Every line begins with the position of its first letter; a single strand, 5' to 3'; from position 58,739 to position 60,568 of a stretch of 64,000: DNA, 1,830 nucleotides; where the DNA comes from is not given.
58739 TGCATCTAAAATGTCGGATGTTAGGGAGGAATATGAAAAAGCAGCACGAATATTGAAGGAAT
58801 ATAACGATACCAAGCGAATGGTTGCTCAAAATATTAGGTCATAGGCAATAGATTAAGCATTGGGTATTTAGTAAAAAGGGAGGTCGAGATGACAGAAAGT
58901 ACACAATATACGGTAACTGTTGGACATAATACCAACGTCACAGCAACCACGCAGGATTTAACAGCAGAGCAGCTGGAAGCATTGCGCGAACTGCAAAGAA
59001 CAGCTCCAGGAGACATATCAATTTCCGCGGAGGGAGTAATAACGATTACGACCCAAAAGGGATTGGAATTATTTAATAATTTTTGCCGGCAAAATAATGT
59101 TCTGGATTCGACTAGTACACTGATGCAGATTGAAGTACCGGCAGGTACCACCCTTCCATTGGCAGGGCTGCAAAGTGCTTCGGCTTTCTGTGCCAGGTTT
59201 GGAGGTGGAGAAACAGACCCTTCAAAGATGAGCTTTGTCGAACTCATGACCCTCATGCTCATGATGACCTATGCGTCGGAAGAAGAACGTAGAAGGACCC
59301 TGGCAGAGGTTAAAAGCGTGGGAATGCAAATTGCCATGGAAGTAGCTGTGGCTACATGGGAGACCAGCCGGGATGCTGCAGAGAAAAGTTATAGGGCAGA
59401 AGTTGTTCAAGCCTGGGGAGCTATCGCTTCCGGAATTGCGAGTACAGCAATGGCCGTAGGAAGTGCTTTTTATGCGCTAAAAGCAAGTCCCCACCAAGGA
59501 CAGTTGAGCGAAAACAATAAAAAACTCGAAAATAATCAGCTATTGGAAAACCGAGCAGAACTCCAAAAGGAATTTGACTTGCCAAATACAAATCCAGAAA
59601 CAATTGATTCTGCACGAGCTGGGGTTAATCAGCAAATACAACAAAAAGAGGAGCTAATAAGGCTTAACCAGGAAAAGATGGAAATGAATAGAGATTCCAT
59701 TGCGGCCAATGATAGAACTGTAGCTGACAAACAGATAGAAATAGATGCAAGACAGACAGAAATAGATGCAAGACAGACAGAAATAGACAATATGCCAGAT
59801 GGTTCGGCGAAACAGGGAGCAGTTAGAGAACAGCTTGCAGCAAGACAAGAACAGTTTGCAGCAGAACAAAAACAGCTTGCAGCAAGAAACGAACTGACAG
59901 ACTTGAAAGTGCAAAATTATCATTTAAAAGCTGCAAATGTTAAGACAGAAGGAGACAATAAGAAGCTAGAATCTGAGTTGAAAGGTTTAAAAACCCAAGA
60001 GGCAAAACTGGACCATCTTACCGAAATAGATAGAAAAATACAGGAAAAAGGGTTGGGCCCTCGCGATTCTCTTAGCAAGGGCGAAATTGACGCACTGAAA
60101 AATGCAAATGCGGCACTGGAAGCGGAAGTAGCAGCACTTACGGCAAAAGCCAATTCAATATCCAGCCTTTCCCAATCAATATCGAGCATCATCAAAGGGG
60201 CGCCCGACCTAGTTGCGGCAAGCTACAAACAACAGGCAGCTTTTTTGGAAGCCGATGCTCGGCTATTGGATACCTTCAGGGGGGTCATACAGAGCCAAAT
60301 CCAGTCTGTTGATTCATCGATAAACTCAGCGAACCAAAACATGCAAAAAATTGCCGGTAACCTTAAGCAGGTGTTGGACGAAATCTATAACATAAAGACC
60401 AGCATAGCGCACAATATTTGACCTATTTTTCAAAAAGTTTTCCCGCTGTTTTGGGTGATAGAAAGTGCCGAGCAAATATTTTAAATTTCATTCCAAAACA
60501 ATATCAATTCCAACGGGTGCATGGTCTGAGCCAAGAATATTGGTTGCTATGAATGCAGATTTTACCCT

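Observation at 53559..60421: Five-gene type III secretion translocator operon with lcrGVH-yopBD-like gene order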

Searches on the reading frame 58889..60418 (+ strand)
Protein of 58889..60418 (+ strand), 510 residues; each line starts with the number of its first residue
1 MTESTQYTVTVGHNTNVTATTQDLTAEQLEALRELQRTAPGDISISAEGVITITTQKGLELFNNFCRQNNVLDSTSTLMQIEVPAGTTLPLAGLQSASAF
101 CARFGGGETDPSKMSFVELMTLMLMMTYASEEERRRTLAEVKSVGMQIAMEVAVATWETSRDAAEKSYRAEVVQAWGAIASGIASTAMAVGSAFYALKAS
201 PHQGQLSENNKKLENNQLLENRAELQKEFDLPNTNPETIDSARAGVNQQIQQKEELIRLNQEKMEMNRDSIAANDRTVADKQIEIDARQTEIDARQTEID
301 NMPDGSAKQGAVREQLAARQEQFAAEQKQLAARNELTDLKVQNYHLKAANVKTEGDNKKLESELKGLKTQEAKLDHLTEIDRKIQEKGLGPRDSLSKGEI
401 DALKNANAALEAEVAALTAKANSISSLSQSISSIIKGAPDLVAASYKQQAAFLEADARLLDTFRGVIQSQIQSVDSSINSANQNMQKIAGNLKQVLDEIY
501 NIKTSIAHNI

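Call 3: search_protein_families(library=pfam, proteins=[window:58889-60418:+], max_evalue=1)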
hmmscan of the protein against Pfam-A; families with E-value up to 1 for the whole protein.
window:58889-60418:+ (510 aa): 6 families
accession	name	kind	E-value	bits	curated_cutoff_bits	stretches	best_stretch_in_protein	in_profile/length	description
PF08702.15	Fib_alpha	-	0.034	14.8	29.9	1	401-508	24-127/143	Fibrinogen alpha/beta chain family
PF20656.2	MS_N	-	0.098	12.6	23.5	1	214-230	35-51/64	Malate synthase, N-terminal domain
PF19579.4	FtsL_2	-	0.1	13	24.6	0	354-392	49-87/100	Bacteriodetes cell division protein (FtsL-like)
PF08651.15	DASH_Duo1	-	0.45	10.8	25.4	1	467-494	12-39/74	DASH complex subunit Duo1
PF02183.23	HALZ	-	0.52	11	28.1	1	399-421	20-42/43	Homeobox associated leucine zipper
PF05802.16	SctB2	-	0.74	10.7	26.5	1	135-192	17-74/162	SPI-2 type 3 secretion system translocon protein SctB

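Call 4: search_protein_families(library=ncbifam, proteins=[window:58889-60418:+], max_evalue=1)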
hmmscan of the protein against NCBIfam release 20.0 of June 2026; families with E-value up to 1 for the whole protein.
window:58889-60418:+ (510 aa): 7 families
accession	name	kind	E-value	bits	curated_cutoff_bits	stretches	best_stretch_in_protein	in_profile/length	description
NF052420.1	translocon_SseD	equivalog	3.9e-06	27.1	130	2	148-234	22-111/152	type III secretion system translocon protein SseD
NF045780.1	TrlF_fam_ATP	equivalog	0.0036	16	350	1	320-504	435-613/944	TrlF family AAA-like ATPase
TIGR04523.1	Mplasa_alph_rch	subfamily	0.0077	14.2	270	1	208-506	378-668/745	helix-rich protein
TIGR02168.1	SMC_prok_B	equivalog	0.044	11.5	567.35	1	207-445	275-517/1181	chromosome segregation protein SMC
NF011888.0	PRK15361.1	equivalog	0.071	12.7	266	1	139-189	57-107/195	SPI-2 type III secretion system translocon protein SseD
NF038399.1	NH_RiPP_Os17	domain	0.11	12.6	40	0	23-37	34-48/63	Os1348 family NHLP clan protein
TIGR02169.1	SMC_prok_A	equivalog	0.12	10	729.4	0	204-478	666-941/1165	chromosome segregation protein SMC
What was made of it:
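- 58889..60421 (+): g5, 510 aa. Minor translocator (SctB; YopD/SseD-like): one moderately hydrophobic segment, a long hydrophilic region of variable length with 7-residue tandem repeats (coiled coil inferred) and a C-terminal amphipathic helix. NF052420 translocon_SseD E 3.9e-6 at residues 148-234 (call 4).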

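Call 52: search_protein_families(library=pfam, proteins=[L002:2320-3420:+, L003:10545-11669:+, L004:10571-11782:+, L007:7929-9032:+, L008:7932-9074:+, L001:11699-14611:+, L003:11706-12836:+, L007:9066-10265:+, L008:9107-10846:+], max_evalue=0.1)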
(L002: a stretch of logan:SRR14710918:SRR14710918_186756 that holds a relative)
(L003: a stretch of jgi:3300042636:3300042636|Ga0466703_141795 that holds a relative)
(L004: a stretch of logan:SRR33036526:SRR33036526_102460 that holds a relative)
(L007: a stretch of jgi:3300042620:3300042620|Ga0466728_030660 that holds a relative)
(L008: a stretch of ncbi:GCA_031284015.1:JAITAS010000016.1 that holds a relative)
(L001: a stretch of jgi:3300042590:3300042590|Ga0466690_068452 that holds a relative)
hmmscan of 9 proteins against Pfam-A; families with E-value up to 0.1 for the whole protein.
L002:2320-3420:+ (366 aa): 3 families
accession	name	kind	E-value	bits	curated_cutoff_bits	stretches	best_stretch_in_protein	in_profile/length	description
PF05461.16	ApoL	-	0.0017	18.3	25.9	1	236-317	91-174/298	Apolipoprotein L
PF06664.17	WLS-like_TM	-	0.03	14.1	28.3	1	151-271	148-228/247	Wntless-like, transmembrane domain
PF11239.13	DUF3040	-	0.038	14.7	24.7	0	221-272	31-81/84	Protein of unknown function (DUF3040)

L003:10545-11669:+ (374 aa): 1 family
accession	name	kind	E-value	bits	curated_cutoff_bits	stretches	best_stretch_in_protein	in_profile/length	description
PF04888.17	SseC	-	0.00064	19.8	30.2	1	277-371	220-312/312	Secretion system effector C (SseC) like family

L004:10571-11782:+ (403 aa): 6 families
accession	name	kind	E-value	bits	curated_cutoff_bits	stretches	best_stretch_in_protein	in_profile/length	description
PF20990.2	DUF2207_C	-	0.0029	17.8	33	0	119-213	93-184/247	Predicted membrane protein (DUF2207) C-terminal domain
PF18142.6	SLATT_fungal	-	0.0032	18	26.5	1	264-383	8-118/121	SMODS and SLOG-associating 2TM effector domain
PF14015.11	DUF4231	-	0.028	15.3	24.7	0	265-322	12-64/103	Protein of unknown function (DUF4231)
PF12263.13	DUF3611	-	0.036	14.4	27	0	269-327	17-75/175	Protein of unknown function (DUF3611)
PF11239.13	DUF3040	-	0.043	14.5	24.7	1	159-209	32-76/84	Protein of unknown function (DUF3040)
PF05656.20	DUF805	-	0.098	13.6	25.7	0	267-326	9-68/111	Protein of unknown function (DUF805)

L007:7929-9032:+ (367 aa): 2 families
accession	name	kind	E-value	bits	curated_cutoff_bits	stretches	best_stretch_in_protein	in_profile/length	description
PF04888.17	SseC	-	0.00068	19.8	30.2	1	267-364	222-312/312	Secretion system effector C (SseC) like family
PF05055.17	DUF677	-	0.0023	17.3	29.1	1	227-343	170-290/336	Protein of unknown function (DUF677)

L008:7932-9074:+ (380 aa): 1 family
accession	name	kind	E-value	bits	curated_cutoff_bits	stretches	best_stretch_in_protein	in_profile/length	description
PF20990.2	DUF2207_C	-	3.3e-05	24.2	33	1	244-330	131-218/247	Predicted membrane protein (DUF2207) C-terminal domain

L001:11699-14611:+ (970 aa): 9 families
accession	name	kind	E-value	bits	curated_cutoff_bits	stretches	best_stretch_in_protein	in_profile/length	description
PF13863.11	DUF4200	-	1e-06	29.5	29.7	1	363-458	12-107/119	Domain of unknown function (DUF4200)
PF12325.13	TMF_TATA_bd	-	0.00015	22.3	29.1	1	419-484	14-78/115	TATA element modulatory factor 1 TATA binding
PF13851.11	GAS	-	0.0041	17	32.3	1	378-495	36-156/200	Growth-arrest specific micro-tubule binding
PF17675.6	APG6_N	-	0.0051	17.7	45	1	412-491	44-120/132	Apg6 coiled-coil region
PF24319.2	DUF7491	-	0.0067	17.1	30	1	415-477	19-81/90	Coiled-coil region of unknown function (DUF7491)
PF16331.10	TolA_bind_tri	-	0.011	16.2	30.1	1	411-445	19-53/76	TolA binding protein trimerisation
PF04977.20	DivIC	-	0.013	15.7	28.9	1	425-476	18-72/80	Septum formation initiator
PF06785.16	UPF0242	-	0.014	15.9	33.5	1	406-501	79-181/194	Uncharacterised protein family (UPF0242) N-terminus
PF16326.10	ABC_tran_CTD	-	0.067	13.8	32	1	415-442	6-33/69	ABC transporter C-terminal domain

L003:11706-12836:+ (376 aa): 1 family
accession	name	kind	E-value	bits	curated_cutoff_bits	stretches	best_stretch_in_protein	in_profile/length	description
PF18110.6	BRCC36_C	-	0.043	14.3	23.1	0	166-200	20-53/81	BRCC36 C-terminal helical domain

L007:9066-10265:+ (399 aa): 1 family
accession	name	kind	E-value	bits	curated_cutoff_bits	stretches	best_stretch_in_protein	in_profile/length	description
PF16906.11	Ribosomal_L26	-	0.079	13.9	28.8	0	63-99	22-44/82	Ribosomal proteins L26 eukaryotic, L24P archaeal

L008:9107-10846:+ (579 aa): 0 families

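Call 53: search_protein_families(library=ncbifam, proteins=[L002:2320-3420:+, L003:10545-11669:+, L004:10571-11782:+, L007:7929-9032:+, L008:7932-9074:+, L001:11699-14611:+, L003:11706-12836:+, L007:9066-10265:+, L008:9107-10846:+], max_evalue=0.1)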
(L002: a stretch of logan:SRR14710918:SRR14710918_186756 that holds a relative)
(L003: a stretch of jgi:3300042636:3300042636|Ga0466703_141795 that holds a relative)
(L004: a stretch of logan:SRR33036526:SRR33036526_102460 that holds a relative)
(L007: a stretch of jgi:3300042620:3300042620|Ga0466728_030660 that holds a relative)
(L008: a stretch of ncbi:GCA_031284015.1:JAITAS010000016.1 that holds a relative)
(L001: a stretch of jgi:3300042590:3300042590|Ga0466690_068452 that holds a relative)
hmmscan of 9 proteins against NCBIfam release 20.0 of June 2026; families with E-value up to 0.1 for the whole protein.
L002:2320-3420:+ (366 aa): 3 families
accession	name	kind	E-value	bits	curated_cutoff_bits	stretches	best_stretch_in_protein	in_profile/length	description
NF053808.1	Ssp4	equivalog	9.3e-05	21.8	300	1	237-292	89-145/280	Ssp4 family T6SS effector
NF033635.1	SLATT_fungal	domain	0.0065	16.4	35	1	244-347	24-126/128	SLATT domain-containing protein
NF049871.2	cytotoxin_MakA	exception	0.0091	15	320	1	236-301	188-252/354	alpha-pore-forming cytotoxin MakA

L003:10545-11669:+ (374 aa): 0 families

L004:10571-11782:+ (403 aa): 5 families
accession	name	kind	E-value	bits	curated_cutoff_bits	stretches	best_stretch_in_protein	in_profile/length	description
NF033632.1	SLATT_4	domain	0.0046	16.8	55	1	265-383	22-131/154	SLATT domain-containing protein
NF033483.0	PknB_PASTA_kin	equivalog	0.014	14.5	450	0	119-189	281-353/563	Stk1 family PASTA domain-containing Ser/Thr kinase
NF033634.1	SLATT_1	domain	0.017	15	41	0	267-323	21-72/132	SLATT domain-containing protein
NF047839.1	PspM_Rv2743c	equivalog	0.04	13.8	80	0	167-237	17-88/220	phage shock envelope stress response protein PspM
NF041730.1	XrtH_assoc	equivalog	0.064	13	35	0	164-204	104-145/184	exosortase H-associated membrane protein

L007:7929-9032:+ (367 aa): 0 families

L008:7932-9074:+ (380 aa): 0 families

L001:11699-14611:+ (970 aa): 14 families
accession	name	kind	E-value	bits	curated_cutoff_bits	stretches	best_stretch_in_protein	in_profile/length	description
TIGR04523.1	Mplasa_alph_rch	subfamily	4.5e-20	71.2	270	3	541-963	239-665/745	helix-rich protein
TIGR02168.1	SMC_prok_B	equivalog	3e-18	65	567.35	3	630-895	235-508/1181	chromosome segregation protein SMC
NF045487.1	ASRP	equivalog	8.8e-18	64.2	300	5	338-440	169-272/593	archaea-specific SMC-related protein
TIGR02169.1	SMC_prok_A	equivalog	4.4e-16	57.8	729.4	3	596-864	676-939/1165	chromosome segregation protein SMC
NF002572.0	PRK02224.1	equivalog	1.6e-07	30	1087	4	272-464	251-438/888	DNA double-strand break repair ATPase Rad50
NF052420.1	translocon_SseD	equivalog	7.9e-07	29.3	130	1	130-264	9-145/152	type III secretion system translocon protein SseD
NF038350.1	taxis_HmpF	equivalog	1.2e-06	27.2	200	2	371-534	110-278/553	pilus motility taxis protein HmpF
NF003034.1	PRK03918.1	equivalog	1e-05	23.7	700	1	338-599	175-424/878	DNA double-strand break repair ATPase Rad50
NF045780.1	TrlF_fam_ATP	equivalog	7.2e-05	21.7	350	1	191-459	416-686/944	TrlF family AAA-like ATPase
NF033885.1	conj_TraP_IncI1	equivalog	7.8e-05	22.5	135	1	166-302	12-144/217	conjugal transfer protein TraP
NF041035.1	Rad50_Halo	equivalog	0.0021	16.5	1000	1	720-874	269-429/883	DNA double-strand break repair ATPase Rad50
NF033206.1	ScyE_fam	subfamily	0.0059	16.2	80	1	36-235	11-187/333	ScyD/ScyE family protein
NF041034.1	Rad50_Sulf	equivalog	0.0061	14.5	1000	1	657-955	158-421/872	DNA double-strand break repair ATPase Rad50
NF047408.1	SA0632_fam_LP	equivalog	0.011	15.3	70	1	740-782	25-67/68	SA0632 family lipoprotein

L003:11706-12836:+ (376 aa): 0 families

L007:9066-10265:+ (399 aa): 5 families
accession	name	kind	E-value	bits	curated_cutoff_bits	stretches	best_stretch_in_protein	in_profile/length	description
NF052420.1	translocon_SseD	equivalog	0.00044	20.4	130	1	150-211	25-85/152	type III secretion system translocon protein SseD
NF043060.1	MAP_0585_fam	equivalog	0.022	14.7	170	1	202-305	28-154/319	MAP_0585 family protein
NF004918.0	PRK06274.1-4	equivalog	0.027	14.2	278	1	38-78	75-115/202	indolepyruvate oxidoreductase subunit beta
TIGR01399.1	hrcV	equivalog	0.06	11.8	692.25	0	38-167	392-520/677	type III secretion system export apparatus subunit SctV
NF011512.0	PRK14950.1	equivalog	0.097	11.8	593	0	117-342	285-486/585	DNA polymerase III subunits gamma and tau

L008:9107-10846:+ (579 aa): 8 families
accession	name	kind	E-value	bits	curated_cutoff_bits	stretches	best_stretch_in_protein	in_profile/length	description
TIGR02168.1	SMC_prok_B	equivalog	1.9e-06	26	567.35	1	204-451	710-959/1181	chromosome segregation protein SMC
TIGR04523.1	Mplasa_alph_rch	subfamily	7.6e-06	24.1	270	1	324-484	467-634/745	helix-rich protein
TIGR02169.1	SMC_prok_A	equivalog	1.7e-05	22.7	729.4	1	214-443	704-938/1165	chromosome segregation protein SMC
NF052420.1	translocon_SseD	equivalog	3.5e-05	24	130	2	142-206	16-80/152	type III secretion system translocon protein SseD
NF045487.1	ASRP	equivalog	0.00044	19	300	1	318-555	166-393/593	archaea-specific SMC-related protein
NF002572.0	PRK02224.1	equivalog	0.00053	18.4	1087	1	344-566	185-412/888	DNA double-strand break repair ATPase Rad50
NF040788.1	S-lay_SlaB_Mtsph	equivalog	0.0075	15.2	700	1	361-450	302-391/416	S-layer protein SlaB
NF003034.1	PRK03918.1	equivalog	0.032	12.2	700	1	238-488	166-412/878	DNA double-strand break repair ATPase Rad50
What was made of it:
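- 58889..60421 (+): The same model is hit by orthologues in L001 (7.9e-7, profile 9-145 of 152), L008 (3.5e-5) and L007 (4.4e-4) (call 53).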
